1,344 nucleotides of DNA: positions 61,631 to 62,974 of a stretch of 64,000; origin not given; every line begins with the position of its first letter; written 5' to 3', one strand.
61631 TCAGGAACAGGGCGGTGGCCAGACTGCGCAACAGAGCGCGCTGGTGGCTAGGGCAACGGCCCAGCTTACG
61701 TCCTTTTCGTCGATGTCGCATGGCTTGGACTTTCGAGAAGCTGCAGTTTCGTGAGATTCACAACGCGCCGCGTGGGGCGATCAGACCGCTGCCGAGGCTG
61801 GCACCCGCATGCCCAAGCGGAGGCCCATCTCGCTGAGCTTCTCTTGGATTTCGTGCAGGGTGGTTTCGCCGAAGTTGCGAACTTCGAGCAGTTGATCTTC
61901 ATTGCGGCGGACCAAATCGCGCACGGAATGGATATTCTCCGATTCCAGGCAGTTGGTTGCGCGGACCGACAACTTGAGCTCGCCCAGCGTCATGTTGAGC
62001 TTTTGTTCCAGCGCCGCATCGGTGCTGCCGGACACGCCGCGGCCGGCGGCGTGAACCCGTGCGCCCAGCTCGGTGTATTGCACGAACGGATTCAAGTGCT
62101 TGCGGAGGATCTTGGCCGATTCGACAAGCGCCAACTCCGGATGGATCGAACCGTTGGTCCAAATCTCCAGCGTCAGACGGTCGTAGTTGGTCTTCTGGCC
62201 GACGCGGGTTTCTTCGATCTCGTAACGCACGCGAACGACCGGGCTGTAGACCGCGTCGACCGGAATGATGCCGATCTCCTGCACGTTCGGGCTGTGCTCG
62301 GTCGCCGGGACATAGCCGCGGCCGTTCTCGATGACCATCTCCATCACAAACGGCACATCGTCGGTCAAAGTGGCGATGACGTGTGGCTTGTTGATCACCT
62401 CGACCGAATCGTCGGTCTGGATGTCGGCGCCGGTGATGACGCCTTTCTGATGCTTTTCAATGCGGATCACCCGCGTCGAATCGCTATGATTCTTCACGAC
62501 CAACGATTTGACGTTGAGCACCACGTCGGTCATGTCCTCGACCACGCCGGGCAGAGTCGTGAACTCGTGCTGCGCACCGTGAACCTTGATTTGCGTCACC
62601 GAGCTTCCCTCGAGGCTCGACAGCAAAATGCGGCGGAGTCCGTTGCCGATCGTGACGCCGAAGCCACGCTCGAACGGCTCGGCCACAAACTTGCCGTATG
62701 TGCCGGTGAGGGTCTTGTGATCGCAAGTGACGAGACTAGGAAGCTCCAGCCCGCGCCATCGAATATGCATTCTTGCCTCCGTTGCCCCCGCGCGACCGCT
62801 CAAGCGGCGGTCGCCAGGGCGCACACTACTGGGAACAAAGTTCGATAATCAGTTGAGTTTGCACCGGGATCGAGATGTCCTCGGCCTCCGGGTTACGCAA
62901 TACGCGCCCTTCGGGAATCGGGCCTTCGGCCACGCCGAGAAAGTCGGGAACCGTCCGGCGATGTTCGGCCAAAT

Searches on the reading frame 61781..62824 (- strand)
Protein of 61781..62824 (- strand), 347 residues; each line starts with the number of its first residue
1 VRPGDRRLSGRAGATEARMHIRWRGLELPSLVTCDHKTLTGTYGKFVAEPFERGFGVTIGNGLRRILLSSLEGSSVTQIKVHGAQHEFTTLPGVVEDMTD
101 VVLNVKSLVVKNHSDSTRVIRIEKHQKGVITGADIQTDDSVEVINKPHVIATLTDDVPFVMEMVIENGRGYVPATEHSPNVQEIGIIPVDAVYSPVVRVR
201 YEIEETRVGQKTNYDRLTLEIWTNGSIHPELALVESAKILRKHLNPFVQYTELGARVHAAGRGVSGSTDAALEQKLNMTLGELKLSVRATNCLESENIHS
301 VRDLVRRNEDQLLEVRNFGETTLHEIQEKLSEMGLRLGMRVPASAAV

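Call 61: search_protein_families(library=pfam, proteins=[window:61781-62824:-], max_evalue=0.00001)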
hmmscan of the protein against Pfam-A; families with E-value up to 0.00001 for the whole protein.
window:61781-62824:- (347 aa): 3 families
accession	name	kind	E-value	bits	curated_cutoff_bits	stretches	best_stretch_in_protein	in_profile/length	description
PF01000.31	RNA_pol_A_bac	-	6.1e-29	101.1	33.9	1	79-194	1-119/119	RNA polymerase Rpb3/RpoA insert domain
PF01193.29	RNA_pol_L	-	7e-22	77.4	24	1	49-244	1-74/74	RNA polymerase Rpb3/Rpb11 dimerisation domain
PF03118.21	RNA_pol_A_CTD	-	3.1e-21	75.3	23.8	1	272-332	7-67/67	Bacterial RNA polymerase, alpha chain C terminal domain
